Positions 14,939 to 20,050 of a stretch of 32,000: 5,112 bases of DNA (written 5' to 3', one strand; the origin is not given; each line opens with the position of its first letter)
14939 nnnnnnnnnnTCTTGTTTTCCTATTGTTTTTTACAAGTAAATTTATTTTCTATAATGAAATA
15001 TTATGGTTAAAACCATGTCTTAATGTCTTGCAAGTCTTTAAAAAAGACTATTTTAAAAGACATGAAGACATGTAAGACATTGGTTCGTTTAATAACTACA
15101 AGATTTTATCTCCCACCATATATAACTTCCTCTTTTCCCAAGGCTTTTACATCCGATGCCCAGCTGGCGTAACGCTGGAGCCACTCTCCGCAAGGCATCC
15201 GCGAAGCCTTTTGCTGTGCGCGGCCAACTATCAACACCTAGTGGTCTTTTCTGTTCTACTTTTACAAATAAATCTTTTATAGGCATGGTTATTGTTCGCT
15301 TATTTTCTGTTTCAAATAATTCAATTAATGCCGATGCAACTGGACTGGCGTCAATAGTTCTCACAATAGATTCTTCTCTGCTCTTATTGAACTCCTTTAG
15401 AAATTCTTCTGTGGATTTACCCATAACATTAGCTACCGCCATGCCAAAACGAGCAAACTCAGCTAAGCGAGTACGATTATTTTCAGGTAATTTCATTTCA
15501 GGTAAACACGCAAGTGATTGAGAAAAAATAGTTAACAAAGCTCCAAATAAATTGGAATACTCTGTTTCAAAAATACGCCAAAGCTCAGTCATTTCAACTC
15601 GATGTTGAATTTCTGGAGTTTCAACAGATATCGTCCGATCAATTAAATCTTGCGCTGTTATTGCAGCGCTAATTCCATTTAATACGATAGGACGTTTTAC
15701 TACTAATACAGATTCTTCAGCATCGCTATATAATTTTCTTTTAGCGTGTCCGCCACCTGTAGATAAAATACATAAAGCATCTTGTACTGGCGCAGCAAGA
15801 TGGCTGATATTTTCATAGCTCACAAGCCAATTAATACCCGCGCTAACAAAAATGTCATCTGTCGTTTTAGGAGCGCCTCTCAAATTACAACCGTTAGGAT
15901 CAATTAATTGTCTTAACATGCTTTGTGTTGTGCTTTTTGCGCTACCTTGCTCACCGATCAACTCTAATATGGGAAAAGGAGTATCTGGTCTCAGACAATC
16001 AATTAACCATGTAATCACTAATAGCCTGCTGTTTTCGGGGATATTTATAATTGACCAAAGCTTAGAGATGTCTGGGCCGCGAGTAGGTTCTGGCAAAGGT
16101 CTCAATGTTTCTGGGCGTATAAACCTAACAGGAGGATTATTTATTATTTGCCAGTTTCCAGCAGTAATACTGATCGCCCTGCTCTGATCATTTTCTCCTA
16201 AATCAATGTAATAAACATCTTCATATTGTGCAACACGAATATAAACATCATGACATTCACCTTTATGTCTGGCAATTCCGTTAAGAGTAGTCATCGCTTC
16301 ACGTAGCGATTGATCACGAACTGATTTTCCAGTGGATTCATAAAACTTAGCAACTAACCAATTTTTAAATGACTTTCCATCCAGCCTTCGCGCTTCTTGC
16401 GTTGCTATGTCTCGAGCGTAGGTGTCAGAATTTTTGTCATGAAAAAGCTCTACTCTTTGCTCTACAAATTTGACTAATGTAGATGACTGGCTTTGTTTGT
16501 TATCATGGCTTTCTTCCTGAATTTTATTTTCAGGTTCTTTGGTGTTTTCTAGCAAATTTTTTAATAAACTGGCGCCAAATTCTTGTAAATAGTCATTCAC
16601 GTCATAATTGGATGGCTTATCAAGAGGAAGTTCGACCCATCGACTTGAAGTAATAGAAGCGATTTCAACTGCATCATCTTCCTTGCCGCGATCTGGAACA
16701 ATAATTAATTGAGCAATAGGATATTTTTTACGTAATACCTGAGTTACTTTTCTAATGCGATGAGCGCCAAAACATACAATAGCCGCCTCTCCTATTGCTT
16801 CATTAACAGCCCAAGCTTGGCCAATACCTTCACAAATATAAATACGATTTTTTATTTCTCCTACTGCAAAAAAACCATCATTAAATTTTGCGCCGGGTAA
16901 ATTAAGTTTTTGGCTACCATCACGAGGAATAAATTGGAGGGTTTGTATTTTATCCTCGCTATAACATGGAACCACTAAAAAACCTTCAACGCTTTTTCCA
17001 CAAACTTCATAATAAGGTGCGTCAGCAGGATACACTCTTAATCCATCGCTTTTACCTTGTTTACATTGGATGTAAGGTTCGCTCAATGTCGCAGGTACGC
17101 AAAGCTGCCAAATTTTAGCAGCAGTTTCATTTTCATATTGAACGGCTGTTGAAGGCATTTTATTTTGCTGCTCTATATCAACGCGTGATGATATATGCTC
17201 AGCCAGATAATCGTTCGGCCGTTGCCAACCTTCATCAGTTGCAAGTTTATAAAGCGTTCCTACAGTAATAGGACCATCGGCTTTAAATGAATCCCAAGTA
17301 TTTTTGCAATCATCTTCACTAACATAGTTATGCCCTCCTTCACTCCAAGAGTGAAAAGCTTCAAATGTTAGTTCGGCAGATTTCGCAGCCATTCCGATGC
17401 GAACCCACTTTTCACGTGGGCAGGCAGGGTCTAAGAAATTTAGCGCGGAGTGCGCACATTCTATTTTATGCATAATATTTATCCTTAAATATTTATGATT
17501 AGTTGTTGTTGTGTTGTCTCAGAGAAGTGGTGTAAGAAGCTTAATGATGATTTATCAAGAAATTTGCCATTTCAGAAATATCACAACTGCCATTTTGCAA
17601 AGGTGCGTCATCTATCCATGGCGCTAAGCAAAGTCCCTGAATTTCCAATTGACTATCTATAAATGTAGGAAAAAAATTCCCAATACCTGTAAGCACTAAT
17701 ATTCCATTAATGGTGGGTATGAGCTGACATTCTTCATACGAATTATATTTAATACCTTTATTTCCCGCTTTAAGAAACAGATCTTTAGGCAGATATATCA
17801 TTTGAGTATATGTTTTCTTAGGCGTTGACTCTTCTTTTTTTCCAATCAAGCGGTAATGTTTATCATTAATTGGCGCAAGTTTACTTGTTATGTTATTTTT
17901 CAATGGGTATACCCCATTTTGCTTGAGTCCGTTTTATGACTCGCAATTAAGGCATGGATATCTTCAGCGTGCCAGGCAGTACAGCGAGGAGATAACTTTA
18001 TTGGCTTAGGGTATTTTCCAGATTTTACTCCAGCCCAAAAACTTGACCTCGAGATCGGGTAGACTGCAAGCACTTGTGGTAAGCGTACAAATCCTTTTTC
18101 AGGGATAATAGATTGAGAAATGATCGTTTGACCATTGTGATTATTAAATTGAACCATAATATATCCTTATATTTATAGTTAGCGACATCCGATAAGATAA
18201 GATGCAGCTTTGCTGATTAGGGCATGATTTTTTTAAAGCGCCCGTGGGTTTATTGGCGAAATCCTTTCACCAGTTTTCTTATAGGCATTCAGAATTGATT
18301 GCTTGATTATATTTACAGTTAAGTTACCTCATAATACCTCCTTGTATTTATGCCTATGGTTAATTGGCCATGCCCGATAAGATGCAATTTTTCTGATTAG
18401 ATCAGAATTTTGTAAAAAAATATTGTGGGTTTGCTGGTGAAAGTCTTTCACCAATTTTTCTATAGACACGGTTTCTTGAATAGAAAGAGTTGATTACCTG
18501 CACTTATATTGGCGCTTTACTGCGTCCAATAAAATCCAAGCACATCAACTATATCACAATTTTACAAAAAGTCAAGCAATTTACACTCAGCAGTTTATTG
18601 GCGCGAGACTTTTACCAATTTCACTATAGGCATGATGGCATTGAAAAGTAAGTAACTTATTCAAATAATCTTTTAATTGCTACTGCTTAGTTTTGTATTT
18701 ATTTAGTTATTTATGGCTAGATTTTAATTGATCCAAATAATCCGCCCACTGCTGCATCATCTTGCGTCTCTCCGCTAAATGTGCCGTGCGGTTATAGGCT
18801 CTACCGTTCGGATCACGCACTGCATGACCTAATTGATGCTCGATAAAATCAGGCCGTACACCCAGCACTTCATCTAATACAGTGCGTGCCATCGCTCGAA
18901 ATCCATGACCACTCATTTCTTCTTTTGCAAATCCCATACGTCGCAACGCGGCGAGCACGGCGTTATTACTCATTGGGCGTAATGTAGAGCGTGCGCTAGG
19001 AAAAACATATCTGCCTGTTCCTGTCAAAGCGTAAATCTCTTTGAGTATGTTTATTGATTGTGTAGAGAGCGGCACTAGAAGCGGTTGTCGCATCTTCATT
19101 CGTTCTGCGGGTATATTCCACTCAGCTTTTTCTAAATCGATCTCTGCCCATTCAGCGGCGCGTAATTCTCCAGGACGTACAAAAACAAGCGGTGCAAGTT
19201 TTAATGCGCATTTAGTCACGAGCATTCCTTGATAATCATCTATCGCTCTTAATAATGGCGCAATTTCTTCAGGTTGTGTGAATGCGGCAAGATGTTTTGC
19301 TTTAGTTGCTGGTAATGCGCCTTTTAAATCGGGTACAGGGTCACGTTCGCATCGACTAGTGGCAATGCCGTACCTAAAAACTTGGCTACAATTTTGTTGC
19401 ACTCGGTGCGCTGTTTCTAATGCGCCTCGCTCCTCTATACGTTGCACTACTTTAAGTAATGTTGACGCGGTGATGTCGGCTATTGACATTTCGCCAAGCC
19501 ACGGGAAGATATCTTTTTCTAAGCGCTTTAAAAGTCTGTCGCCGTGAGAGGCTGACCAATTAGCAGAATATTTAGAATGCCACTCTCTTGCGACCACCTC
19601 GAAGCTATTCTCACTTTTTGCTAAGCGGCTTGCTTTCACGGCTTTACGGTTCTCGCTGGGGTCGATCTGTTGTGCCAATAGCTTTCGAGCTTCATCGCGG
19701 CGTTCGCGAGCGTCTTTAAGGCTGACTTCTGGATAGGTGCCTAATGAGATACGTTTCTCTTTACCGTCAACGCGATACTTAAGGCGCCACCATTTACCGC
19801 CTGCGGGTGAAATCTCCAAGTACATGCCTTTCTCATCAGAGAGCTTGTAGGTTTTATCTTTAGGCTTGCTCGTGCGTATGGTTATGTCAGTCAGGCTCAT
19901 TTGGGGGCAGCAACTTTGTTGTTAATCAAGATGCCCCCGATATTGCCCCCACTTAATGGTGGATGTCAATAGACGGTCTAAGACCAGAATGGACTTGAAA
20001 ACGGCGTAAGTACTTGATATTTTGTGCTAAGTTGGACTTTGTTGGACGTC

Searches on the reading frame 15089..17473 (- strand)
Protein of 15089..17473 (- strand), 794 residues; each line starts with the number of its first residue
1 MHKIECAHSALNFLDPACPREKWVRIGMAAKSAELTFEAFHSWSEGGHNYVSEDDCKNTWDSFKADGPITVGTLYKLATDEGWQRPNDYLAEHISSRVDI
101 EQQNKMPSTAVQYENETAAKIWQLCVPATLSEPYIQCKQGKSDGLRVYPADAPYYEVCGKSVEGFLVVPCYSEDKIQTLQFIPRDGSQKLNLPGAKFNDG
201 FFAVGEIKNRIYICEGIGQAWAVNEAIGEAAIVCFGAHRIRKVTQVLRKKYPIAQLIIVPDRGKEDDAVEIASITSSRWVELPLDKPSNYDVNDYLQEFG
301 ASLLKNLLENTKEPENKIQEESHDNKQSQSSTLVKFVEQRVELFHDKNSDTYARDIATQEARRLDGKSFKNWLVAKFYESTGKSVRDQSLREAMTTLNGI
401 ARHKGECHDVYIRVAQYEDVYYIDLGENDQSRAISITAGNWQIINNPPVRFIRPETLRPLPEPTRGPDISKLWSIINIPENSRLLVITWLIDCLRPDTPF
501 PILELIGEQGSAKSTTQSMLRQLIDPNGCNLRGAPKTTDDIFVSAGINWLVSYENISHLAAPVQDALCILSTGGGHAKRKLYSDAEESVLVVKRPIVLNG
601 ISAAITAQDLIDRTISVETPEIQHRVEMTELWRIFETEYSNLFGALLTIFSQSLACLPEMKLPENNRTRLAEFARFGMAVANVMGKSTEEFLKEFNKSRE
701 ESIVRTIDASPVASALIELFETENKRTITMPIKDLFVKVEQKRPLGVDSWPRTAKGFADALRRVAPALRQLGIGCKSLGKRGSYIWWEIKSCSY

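Call 35: search_protein_families(library=pfam, proteins=[window:15089-17473:-], max_evalue=0.001)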
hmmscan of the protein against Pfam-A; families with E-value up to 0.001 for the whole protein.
window:15089-17473:- (794 aa): 2 families
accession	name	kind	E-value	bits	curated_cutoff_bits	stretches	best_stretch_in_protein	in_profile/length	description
PF08707.16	PriCT_2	-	9.1e-19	68.1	22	1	7-78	1-77/77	Primase C terminal 2 (PriCT-2)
PF13362.12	Toprim_3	-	3.1e-05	24.8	27.2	1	211-301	2-94/95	Toprim domain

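Call 87: find_related_loci(query=window:15089-17473:-, collection=viral_contigs, flank=10000)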
Query window:15089-17473:- (794 aa) in viral_contigs; peptide patterns used: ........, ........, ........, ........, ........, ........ (x = any residue, [..] = any of these).
2 stretches matched a pattern, but none encodes a relative of the query by tblastn (E <= 1e-3).

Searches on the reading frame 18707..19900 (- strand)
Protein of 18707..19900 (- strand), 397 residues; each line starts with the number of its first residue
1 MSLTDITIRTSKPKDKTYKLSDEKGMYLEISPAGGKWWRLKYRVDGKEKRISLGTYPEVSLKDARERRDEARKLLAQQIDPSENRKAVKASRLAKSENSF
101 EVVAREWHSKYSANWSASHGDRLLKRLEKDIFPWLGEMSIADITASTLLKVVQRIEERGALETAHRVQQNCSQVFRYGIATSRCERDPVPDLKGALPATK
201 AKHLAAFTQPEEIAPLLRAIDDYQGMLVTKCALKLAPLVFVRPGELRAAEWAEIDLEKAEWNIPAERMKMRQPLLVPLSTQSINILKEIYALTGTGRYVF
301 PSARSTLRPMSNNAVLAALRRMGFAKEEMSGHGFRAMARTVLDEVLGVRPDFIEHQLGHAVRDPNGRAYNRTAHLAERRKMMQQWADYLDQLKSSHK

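Call 35: search_protein_families(library=pfam, proteins=[window:18707-19900:-], max_evalue=0.001)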
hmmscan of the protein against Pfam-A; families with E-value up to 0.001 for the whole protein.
window:18707-19900:- (397 aa): 3 families
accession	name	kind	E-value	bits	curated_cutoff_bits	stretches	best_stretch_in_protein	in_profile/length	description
PF22022.2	Phage_int_M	-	3.8e-38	130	27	1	100-195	1-96/96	Phage integrase central domain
PF13356.12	Arm-DNA-bind_3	-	2.2e-28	98.6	27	1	3-87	1-82/83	Arm DNA-binding domain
PF00589.27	Phage_integrase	-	4.8e-16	59.4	27.1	1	208-361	3-158/172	Phage integrase family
